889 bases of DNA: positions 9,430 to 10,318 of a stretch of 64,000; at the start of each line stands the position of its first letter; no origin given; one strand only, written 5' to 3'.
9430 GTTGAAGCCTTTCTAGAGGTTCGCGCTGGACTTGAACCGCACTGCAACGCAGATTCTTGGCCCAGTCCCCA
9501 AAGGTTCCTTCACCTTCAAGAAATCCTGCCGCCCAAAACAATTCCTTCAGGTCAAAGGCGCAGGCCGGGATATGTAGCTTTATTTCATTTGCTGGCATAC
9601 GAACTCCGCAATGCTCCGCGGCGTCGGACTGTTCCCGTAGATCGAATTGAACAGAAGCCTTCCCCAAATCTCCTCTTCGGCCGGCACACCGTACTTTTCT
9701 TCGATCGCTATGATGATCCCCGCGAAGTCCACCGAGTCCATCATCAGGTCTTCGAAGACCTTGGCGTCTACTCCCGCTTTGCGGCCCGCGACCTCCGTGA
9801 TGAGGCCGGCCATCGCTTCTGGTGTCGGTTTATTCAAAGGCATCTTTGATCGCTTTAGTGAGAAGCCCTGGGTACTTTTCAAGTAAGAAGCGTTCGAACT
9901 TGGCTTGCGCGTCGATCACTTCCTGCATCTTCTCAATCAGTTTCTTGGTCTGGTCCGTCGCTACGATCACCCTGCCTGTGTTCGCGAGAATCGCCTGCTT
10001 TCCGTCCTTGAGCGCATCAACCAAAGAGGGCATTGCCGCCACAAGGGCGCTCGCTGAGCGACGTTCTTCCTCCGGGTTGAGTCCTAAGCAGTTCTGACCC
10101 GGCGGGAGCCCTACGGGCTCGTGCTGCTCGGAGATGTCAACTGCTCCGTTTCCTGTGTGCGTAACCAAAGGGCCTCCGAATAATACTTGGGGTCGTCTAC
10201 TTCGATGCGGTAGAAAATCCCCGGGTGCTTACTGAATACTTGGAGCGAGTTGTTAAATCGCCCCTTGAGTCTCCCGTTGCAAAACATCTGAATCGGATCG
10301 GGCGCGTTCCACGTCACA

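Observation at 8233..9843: Phage-encoded carrier protein (ACP/DltC-like) paired with a CAT/E2-like acyltransferase immediately upstream of the giant spike gene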

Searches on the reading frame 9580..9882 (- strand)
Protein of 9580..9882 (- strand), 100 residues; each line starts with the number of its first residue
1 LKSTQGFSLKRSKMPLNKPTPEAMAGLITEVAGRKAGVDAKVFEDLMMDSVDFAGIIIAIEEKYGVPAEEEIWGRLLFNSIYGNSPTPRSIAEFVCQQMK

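Call 3: search_protein_families(library=pfam, proteins=[window:9580-9882:-], max_evalue=1)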
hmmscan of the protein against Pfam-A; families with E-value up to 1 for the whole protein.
window:9580-9882:- (100 aa): 2 families
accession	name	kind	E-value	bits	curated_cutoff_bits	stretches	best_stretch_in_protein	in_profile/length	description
PF00550.31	PP-binding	-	0.0001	22.9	20.8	1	26-69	5-50/67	Phosphopantetheine attachment site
PF25416.1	GRHL1_C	-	0.033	14.5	27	1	40-69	13-42/90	GRHL1-like, C-terminal domain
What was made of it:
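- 9580..9843 (-): Phage acyl carrier protein, 87 aa (alternative start at 9813 gives 77 aa). Pfam PP-binding 22.9 bits against gathering score 20.8 (call 3).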

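Call 4: search_protein_families(library=phrogs, proteins=[window:9580-9882:-], max_evalue=0.1)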
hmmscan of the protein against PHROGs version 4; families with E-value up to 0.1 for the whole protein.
window:9580-9882:- (100 aa): 3 families
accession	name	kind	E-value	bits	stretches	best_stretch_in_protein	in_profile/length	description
phrog_5934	-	moron, auxiliary metabolic gene and host takeover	0.0009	20.3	1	37-73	33-71/93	acyl carrier protein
phrog_18343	-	unknown function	0.014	16.6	1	40-71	88-119/138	-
phrog_14581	-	unknown function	0.032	15.3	1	41-70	34-63/85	-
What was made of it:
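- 9580..9843 (-): PHROG 5934 'acyl carrier protein' (call 4).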

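Call 16: find_homologous_proteins(query=window:9580-9843:-, max_evalue=0.01)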
Query window:9580-9843:- (87 aa): 2 proteins with E <= 0.01 among 2 candidates.
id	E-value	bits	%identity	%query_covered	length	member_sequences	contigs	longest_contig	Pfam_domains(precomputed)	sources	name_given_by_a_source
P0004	9.7e-43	162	100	89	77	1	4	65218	-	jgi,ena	jgi:acyl carrier protein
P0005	3.5e-36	141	82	100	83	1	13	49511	-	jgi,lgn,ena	jgi:acyl carrier protein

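Call 17: find_encoding_contigs(protein=P0005, flank=8000, max_places=8)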
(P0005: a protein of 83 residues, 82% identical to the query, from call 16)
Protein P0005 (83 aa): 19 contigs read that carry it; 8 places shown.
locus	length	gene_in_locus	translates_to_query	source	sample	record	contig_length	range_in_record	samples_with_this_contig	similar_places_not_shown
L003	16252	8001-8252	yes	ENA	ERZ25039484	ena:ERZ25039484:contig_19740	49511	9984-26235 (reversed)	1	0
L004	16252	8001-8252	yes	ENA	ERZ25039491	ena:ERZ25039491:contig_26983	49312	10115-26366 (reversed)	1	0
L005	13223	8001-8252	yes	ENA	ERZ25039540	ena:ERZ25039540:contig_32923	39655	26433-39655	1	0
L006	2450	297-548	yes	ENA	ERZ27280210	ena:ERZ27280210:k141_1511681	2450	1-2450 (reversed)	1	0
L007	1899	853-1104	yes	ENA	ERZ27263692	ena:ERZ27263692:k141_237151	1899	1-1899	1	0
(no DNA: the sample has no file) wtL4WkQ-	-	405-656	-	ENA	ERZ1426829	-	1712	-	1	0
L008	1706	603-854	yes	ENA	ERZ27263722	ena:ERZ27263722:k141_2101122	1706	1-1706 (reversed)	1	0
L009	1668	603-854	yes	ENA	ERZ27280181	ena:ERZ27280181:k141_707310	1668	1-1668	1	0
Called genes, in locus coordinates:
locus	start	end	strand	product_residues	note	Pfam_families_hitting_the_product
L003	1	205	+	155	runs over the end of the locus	-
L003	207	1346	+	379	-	-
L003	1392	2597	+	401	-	-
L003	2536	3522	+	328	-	-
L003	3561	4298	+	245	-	-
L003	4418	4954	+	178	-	-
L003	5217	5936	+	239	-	-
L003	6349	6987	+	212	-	-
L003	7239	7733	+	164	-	-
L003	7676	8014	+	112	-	-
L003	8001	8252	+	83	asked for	-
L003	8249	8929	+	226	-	-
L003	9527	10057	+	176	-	-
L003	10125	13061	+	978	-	-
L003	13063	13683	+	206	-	-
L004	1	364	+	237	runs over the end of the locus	-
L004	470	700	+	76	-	-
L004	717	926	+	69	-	-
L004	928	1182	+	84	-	-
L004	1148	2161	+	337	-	-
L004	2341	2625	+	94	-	-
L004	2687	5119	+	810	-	-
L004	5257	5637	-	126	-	-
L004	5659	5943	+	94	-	-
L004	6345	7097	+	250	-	-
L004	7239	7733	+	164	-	-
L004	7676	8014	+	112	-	-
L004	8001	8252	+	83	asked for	-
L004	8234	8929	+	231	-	-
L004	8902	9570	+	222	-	-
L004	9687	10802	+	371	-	-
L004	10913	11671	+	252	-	-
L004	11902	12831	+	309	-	-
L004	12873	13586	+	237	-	-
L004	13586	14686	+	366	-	-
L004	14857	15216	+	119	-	-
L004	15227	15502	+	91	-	-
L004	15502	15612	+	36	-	-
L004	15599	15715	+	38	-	-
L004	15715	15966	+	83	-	-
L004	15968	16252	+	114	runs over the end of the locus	-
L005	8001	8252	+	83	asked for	-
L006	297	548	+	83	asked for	-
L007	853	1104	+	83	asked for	-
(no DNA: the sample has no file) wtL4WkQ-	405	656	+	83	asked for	-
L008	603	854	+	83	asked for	-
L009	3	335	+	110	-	?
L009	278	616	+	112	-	-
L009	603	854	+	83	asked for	-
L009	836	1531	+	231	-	-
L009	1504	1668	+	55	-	?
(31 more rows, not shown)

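Call 28: search_solved_structures(query=window:9580-9843:-, max_evalue=10, show_alignments=3)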
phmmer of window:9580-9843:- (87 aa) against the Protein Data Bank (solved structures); distinct sequences matched with E-value up to 10: 80 (the best 60 are shown).
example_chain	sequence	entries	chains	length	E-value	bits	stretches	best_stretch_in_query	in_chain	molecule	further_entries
2ehs_A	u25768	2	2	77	0.0057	20.3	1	19-58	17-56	Acyl carrier protein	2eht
6ihc_G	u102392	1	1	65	0.01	19.5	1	22-58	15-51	holo-form acyl carrier protein (holo-ACP)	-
8jfi_G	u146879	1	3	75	0.013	19.2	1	22-58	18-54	Acyl carrier protein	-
8jfg_G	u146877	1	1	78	0.013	19.1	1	22-58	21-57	Acyl carrier protein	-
8jfn_B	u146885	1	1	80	0.013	19.1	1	22-58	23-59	Acyl carrier protein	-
8jfh_E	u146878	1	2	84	0.016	18.8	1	22-58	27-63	Acyl carrier protein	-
4zjb_G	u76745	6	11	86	0.017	18.8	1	22-58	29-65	Acyl carrier protein | Acyl carrier protein,Acyl carrier protein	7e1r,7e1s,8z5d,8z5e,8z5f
5h9g_A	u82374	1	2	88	0.018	18.7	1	22-58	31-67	Acyl carrier protein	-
1x3o_A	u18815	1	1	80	0.029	18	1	17-58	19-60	acyl carrier protein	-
2lol_A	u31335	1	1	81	0.038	17.6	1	25-57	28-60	Acyl carrier protein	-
2qnw_A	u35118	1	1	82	0.041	17.5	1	23-59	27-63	Acyl carrier protein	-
7b0n_T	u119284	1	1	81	0.047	17.3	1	27-56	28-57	Acyl carrier protein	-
5h9h_A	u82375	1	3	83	0.068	16.8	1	22-58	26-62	Acyl carrier protein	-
6gcs_O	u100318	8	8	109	0.083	16.6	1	27-55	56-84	ACPM1 SUBUNIT | Acyl carrier protein ACPM1 of NADH:Ubiquinone Oxidoreductase (Complex I)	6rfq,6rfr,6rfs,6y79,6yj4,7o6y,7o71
8xks_R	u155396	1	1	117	0.084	16.6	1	22-58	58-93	Acyl carrier protein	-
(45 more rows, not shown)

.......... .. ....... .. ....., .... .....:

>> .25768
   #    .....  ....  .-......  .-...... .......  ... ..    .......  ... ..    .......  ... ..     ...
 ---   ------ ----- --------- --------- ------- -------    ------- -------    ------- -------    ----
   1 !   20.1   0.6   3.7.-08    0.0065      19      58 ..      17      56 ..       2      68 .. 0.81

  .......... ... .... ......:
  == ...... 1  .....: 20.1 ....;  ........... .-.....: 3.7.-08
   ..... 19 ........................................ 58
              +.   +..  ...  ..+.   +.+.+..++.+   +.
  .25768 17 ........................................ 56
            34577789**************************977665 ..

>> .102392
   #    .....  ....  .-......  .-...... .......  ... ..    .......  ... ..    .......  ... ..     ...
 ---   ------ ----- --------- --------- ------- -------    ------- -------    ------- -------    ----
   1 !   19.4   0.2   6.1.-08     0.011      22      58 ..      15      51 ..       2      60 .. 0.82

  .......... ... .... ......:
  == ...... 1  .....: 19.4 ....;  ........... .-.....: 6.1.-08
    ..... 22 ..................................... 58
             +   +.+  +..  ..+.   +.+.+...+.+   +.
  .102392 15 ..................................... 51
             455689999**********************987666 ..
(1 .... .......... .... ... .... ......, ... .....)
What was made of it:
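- Checked: All of the 60 best PDB sequence hits shown for the single protein are ACPs (call 28).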

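Call 61: search_solved_structures(query=A5, max_evalue=1, show_alignments=2)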
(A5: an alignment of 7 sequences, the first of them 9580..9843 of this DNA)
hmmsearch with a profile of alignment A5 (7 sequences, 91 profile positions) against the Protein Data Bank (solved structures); distinct sequences matched with E-value up to 1: 134 (the best 60 are shown).
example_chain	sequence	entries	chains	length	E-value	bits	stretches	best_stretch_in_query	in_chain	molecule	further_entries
8jfg_G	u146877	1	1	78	1.8e-09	40.8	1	1-69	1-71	Acyl carrier protein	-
8jfn_B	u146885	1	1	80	1.9e-09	40.7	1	1-69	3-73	Acyl carrier protein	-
8jfh_E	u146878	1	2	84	2.2e-09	40.5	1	1-69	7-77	Acyl carrier protein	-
4zjb_G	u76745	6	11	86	2.4e-09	40.4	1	1-68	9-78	Acyl carrier protein | Acyl carrier protein,Acyl carrier protein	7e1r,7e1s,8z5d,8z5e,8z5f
5h9g_A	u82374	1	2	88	2.6e-09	40.3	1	1-68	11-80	Acyl carrier protein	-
2ehs_A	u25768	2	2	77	2.6e-09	40.3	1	4-58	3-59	Acyl carrier protein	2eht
8jfi_G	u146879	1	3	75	8.1e-09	38.7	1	6-69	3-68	Acyl carrier protein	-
8iuf_AB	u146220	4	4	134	9.6e-09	38.5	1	4-56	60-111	NDUFAB1-alpha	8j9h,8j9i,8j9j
9ka6_C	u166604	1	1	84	1.1e-08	38.3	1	1-60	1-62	Acyl carrier protein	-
9ka7_C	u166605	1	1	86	1.2e-08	38.1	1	1-60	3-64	Acyl carrier protein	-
8iuf_AC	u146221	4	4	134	2.3e-08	37.3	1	4-53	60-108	NDUFAB1-beta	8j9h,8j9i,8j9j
6ihc_G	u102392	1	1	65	2.5e-08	37.2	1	11-62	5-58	holo-form acyl carrier protein (holo-ACP)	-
1l0i_A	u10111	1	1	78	3.8e-08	36.6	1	4-60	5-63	Acyl carrier protein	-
1l0h_A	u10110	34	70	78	4.3e-08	36.4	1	4-58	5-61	ACYL CARRIER PROTEIN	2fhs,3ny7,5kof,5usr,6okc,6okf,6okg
4ihf_G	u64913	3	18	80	4.6e-08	36.3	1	4-58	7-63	Acyl carrier protein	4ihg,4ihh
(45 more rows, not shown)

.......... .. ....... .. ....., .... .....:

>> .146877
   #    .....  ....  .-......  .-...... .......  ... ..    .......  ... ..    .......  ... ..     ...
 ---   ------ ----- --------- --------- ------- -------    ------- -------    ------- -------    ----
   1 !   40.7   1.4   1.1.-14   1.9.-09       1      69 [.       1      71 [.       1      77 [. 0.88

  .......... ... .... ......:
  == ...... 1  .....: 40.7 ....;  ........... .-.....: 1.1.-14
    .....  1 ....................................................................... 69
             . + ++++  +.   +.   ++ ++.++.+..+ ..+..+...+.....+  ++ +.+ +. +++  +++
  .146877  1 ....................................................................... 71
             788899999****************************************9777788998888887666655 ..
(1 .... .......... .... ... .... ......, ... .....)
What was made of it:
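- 9580..9843 (-): All PDB sequence hits are ACPs (call 28), and the family profile reaches E 1.8e-9 against type II FAS ACPs (call 61).
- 9733..9735 (-): Codon of Ser37, the predicted phosphopantetheine attachment serine in the DSxD motif. Ser37 aligns with the DSL serine of solved ACPs (calls 28, 61).
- On Acyl carrier protein / PP-binding (PF00550): They align with the DSL motif of solved ACPs (calls 28, 61).
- Closest known: Type II fatty-acid-synthase acyl carrier protein. Same: DSxD serine motif, length, and full-length colinear alignment with solved ACPs (calls 28, 61).
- Checked: A 7-member family profile gives 134 PDB hits at E <= 1; all 60 listed are ACPs or ACP subunits of larger complexes, best E 1.8e-9 (call 61).
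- The ACP family profile is closest to type II FAS ACPs (call 61). Many PDB hits of the ACP are structural ACP subunits of respiratory complex I and mitoribosomes (calls 28, 61).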

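Call 76: search_protein_families(library=ncbifam, proteins=[window:9580-9843:-], max_evalue=0.01)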
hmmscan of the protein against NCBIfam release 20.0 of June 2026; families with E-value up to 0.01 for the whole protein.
window:9580-9843:- (87 aa): 9 families
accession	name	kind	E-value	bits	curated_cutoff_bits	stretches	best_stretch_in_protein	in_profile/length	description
NF004533.0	PRK05883.1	equivalog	8e-06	25.6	72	1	22-58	42-78/100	acyl carrier protein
TIGR00517.1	acyl_carrier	equivalog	1.6e-05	24.7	70.45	1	18-54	18-54/77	acyl carrier protein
NF002148.0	PRK00982.1-2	subfamily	9.1e-05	22.2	71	1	24-57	25-58/79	acyl carrier protein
NF005079.0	PRK06508.1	equivalog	0.00025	21.4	83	1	16-61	16-61/93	acyl carrier protein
NF002147.0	PRK00982.1-1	equivalog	0.00062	19.6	84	1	10-54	11-58/83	acyl carrier protein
NF002150.0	PRK00982.1-4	subfamily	0.0016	18.7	66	1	25-58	27-60/80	acyl carrier protein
NF040636.1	AcpM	exception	0.0026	17.8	146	1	11-57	10-59/93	meromycolate extension acyl carrier protein AcpM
NF003757.0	PRK05350.1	equivalog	0.0052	16.9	65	1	19-52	22-55/83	acyl carrier protein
NF005798.0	PRK07639.1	equivalog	0.009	16.4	100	0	26-55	29-58/91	petrobactin biosynthesis protein AsbD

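Call 84: search_protein_families(library=padloc, proteins=[window:9580-9843:-], max_evalue=0.01)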
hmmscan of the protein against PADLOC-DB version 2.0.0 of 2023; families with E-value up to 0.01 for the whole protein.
window:9580-9843:- (87 aa): 0 families

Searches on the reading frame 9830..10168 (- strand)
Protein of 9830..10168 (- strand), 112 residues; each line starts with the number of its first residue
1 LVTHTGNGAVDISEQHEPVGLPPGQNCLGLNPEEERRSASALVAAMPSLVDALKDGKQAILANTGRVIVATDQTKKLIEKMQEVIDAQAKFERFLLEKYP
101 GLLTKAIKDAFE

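Call 3: search_protein_families(library=pfam, proteins=[window:9830-10168:-], max_evalue=1)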
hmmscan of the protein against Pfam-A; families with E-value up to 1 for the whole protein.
window:9830-10168:- (112 aa): 2 families
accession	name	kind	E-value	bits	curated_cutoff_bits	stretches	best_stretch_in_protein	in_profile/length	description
PF18446.7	DUF5611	-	0.11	13.6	25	1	50-105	40-94/102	Domain of unknown function (DUF5611)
PF15341.11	SLX9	-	0.12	13.3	27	1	33-66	33-58/127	Ribosome biogenesis protein SLX9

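Call 4: search_protein_families(library=phrogs, proteins=[window:9830-10168:-], max_evalue=0.1)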
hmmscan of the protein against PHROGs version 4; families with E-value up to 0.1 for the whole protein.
window:9830-10168:- (112 aa): 0 families

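Call 76: search_protein_families(library=ncbifam, proteins=[window:9830-10168:-], max_evalue=0.01)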
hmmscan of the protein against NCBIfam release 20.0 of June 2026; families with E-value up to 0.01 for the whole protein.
window:9830-10168:- (112 aa): 0 families
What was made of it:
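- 9830..10168 (-): 112-aa protein conserved immediately upstream of the ACP; its stop overlaps the ACP start by 14 nt. No family hit (calls 3, 4, 76).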

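Call 84: search_protein_families(library=padloc, proteins=[window:9830-10168:-], max_evalue=0.01)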
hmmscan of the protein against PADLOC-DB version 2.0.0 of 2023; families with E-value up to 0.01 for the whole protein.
window:9830-10168:- (112 aa): 0 families
